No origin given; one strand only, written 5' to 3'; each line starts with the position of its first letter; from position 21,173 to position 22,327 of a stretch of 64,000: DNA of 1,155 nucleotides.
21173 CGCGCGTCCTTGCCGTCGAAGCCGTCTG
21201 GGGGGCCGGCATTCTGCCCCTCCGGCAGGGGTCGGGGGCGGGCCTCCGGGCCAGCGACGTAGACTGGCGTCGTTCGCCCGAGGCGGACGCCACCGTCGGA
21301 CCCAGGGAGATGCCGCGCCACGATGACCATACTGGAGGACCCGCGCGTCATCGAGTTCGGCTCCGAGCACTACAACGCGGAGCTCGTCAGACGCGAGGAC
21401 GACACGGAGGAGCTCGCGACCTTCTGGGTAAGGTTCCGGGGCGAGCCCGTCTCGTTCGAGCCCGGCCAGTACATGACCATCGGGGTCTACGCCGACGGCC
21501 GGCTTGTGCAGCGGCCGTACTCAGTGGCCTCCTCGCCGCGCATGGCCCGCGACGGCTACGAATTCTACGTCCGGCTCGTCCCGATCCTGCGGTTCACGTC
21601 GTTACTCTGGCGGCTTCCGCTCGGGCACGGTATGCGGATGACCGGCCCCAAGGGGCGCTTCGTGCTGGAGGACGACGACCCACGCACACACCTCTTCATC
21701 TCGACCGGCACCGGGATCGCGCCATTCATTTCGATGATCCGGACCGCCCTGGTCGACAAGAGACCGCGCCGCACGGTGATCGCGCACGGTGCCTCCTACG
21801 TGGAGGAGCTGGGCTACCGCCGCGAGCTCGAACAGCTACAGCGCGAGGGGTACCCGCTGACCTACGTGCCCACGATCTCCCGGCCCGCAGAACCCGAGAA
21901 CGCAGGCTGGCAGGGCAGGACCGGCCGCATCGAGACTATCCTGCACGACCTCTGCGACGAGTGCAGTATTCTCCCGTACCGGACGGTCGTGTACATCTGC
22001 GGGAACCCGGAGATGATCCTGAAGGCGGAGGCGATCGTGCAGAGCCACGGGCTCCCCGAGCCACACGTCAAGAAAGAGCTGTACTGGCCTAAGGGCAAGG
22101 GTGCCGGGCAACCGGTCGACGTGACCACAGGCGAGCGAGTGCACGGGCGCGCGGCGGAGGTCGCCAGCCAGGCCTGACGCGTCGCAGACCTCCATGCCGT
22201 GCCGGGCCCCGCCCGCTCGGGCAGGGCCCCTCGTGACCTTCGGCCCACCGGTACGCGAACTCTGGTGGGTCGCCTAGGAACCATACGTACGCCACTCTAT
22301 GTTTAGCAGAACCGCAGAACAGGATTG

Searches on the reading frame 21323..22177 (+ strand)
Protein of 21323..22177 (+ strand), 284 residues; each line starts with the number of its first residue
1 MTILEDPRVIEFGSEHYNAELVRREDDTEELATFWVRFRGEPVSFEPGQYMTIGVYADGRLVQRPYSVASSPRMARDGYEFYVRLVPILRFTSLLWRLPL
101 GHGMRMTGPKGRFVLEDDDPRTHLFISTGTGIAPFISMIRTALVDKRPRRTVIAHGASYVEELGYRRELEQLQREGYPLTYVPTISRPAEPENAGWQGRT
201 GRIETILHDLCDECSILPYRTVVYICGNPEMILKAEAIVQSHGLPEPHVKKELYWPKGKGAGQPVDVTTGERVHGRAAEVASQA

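Call 32: search_protein_families(library=pfam, proteins=[window:21323-22177:+], max_evalue=0.001)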
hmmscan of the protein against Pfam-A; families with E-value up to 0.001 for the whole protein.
window:21323-22177:+ (284 aa): 2 families
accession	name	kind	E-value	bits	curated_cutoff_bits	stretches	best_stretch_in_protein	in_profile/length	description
PF00175.26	NAD_binding_1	-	7.4e-18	65.6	22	1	125-233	1-105/109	Oxidoreductase NAD-binding domain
PF00970.30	FAD_binding_6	-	3.2e-09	37.5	21.1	1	28-113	11-97/99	Oxidoreductase FAD-binding domain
